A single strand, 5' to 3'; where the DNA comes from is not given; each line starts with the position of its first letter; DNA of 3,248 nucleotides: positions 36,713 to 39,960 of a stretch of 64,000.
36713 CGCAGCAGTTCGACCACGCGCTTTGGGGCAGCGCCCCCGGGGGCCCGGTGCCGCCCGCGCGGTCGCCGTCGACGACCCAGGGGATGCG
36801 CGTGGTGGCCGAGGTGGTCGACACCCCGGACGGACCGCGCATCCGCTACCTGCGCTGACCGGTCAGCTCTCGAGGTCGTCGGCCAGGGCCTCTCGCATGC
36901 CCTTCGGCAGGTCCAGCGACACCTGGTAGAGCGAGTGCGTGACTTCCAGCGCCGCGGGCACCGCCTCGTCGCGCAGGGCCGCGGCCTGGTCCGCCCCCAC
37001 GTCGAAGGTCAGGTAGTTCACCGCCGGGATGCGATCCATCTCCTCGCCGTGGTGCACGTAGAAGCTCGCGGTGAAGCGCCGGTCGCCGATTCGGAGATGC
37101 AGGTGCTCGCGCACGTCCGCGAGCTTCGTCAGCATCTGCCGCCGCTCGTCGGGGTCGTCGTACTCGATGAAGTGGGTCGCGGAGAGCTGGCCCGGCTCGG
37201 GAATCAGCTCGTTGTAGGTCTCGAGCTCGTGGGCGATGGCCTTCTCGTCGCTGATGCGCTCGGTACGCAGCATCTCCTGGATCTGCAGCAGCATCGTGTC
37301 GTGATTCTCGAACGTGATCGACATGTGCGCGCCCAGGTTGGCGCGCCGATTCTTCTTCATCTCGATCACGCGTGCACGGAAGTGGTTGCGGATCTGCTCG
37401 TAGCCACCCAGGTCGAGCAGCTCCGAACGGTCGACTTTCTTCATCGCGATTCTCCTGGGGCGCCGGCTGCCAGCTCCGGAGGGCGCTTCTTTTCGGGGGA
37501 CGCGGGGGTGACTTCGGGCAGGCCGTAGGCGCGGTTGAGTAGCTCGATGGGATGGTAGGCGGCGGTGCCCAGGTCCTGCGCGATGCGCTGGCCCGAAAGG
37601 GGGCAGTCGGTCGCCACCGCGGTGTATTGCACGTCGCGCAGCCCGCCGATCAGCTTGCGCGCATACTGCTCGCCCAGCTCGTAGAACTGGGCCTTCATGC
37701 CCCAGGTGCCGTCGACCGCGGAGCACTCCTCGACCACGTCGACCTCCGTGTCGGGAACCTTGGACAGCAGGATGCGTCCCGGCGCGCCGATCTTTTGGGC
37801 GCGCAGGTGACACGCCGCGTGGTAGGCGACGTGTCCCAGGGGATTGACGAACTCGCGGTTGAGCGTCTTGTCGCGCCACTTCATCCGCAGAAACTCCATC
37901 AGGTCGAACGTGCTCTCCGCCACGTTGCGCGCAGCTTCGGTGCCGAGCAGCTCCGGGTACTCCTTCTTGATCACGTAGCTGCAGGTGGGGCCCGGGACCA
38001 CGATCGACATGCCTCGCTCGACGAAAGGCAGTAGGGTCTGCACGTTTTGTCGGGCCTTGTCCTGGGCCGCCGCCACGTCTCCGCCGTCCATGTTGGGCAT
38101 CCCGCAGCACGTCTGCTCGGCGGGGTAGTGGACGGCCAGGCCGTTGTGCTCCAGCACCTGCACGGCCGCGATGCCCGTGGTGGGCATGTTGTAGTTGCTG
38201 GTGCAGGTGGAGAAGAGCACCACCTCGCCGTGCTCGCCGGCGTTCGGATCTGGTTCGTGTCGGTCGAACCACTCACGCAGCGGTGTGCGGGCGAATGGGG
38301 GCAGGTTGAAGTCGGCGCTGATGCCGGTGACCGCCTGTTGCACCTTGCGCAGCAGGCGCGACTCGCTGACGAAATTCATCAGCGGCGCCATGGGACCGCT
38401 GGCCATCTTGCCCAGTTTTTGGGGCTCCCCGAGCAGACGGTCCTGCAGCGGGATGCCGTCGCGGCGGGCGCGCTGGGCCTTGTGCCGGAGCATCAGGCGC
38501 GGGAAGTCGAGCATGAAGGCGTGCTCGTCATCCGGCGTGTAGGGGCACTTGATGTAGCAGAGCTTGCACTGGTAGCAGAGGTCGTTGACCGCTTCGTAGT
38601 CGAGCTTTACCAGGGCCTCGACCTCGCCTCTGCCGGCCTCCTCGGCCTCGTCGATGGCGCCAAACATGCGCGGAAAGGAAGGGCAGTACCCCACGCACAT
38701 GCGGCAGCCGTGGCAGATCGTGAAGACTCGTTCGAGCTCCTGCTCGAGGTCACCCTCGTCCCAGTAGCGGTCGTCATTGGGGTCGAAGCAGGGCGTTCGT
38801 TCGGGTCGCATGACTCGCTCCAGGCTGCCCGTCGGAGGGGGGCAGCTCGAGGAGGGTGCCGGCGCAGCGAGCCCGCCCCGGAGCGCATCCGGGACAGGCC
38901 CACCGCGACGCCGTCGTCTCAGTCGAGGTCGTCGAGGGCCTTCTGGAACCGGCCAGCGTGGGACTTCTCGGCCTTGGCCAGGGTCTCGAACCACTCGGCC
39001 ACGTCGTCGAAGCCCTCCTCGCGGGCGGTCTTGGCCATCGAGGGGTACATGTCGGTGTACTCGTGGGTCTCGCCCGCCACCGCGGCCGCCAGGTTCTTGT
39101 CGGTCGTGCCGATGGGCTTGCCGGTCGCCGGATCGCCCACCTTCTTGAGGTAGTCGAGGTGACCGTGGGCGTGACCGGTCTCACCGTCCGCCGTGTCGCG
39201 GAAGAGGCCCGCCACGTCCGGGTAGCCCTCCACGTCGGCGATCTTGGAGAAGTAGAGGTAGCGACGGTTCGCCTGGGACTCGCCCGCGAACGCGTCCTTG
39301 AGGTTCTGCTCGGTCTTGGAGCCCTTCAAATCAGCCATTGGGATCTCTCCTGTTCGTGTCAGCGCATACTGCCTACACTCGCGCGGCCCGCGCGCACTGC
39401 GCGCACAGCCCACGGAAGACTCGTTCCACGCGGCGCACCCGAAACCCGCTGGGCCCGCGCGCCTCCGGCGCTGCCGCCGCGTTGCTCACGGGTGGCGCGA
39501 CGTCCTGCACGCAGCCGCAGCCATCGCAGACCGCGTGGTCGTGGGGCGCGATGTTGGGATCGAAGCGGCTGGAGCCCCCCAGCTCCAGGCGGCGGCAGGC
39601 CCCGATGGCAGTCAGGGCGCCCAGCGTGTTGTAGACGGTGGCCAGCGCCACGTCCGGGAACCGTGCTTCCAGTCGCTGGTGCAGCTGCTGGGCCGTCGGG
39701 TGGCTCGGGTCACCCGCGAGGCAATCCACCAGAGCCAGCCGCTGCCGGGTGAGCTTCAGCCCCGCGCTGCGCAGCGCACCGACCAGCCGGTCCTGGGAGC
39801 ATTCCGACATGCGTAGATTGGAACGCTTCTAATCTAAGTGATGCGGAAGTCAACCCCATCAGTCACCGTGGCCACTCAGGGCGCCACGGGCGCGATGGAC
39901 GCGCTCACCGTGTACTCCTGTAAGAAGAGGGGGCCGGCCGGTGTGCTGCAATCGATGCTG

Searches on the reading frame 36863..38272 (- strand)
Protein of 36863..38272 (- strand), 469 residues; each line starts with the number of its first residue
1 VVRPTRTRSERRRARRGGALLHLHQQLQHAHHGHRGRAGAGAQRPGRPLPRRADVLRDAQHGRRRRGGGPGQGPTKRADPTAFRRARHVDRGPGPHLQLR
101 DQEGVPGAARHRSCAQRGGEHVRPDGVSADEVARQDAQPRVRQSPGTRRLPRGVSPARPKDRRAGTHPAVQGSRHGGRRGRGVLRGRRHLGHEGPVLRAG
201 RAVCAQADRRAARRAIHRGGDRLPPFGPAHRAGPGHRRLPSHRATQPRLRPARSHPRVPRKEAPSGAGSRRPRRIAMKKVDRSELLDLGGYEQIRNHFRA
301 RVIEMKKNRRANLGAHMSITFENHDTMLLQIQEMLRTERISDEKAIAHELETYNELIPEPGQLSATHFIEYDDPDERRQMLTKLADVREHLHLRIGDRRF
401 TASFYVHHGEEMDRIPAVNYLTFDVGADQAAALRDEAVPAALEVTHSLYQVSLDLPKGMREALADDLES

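Call 49: search_protein_families(library=pfam, proteins=[window:36863-38272:-], max_evalue=0.0001)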
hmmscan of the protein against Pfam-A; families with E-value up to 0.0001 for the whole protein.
window:36863-38272:- (469 aa): 1 family
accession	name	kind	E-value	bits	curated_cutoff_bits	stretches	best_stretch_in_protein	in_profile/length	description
PF12007.14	DUF3501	-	6.9e-58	196.2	25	1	279-467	1-187/187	Protein of unknown function (DUF3501)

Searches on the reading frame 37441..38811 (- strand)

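Call 49: search_protein_families(library=pfam, proteins=[window:37441-38811:-], max_evalue=0.0001)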
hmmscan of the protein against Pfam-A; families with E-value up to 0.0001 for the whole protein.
window:37441-38811:- (456 aa): 5 families
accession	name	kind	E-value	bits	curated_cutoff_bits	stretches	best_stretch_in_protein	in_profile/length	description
PF02754.22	CCG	-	9.7e-15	54.9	20.6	1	197-282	1-85/85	Cysteine-rich domain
PF13237.11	Fer4_10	-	1.6e-05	25.1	25.5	0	30-90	6-53/53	4Fe-4S dicluster domain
PF13534.11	Fer4_17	-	4.3e-05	24.4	22.2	0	33-91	2-58/61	4Fe-4S dicluster domain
PF13183.11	Fer4_8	-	6.6e-05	23.8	27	0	32-91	4-66/68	4Fe-4S dicluster domain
PF12838.12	Fer4_7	-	9.4e-05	23.2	27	0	33-91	2-50/52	4Fe-4S dicluster domain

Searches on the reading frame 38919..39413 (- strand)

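Call 49: search_protein_families(library=pfam, proteins=[window:38919-39413:-], max_evalue=0.0001)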
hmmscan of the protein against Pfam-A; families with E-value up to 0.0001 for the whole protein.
window:38919-39413:- (164 aa): 2 families
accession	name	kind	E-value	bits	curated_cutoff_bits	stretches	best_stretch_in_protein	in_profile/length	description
PF02915.23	Rubrerythrin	-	6.1e-31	108.1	22.8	1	37-159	2-136/137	Rubrerythrin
PF00210.30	Ferritin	-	2.7e-10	40.8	24.5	0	36-102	2-68/142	Ferritin-like domain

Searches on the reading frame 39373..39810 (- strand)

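Call 49: search_protein_families(library=pfam, proteins=[window:39373-39810:-], max_evalue=0.0001)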
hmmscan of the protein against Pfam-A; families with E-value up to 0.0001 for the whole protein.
window:39373-39810:- (145 aa): 1 family
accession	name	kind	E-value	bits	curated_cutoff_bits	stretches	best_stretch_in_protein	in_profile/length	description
PF01475.25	FUR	-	1.3e-21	77.4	23.1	1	16-107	2-96/121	Ferric uptake regulator family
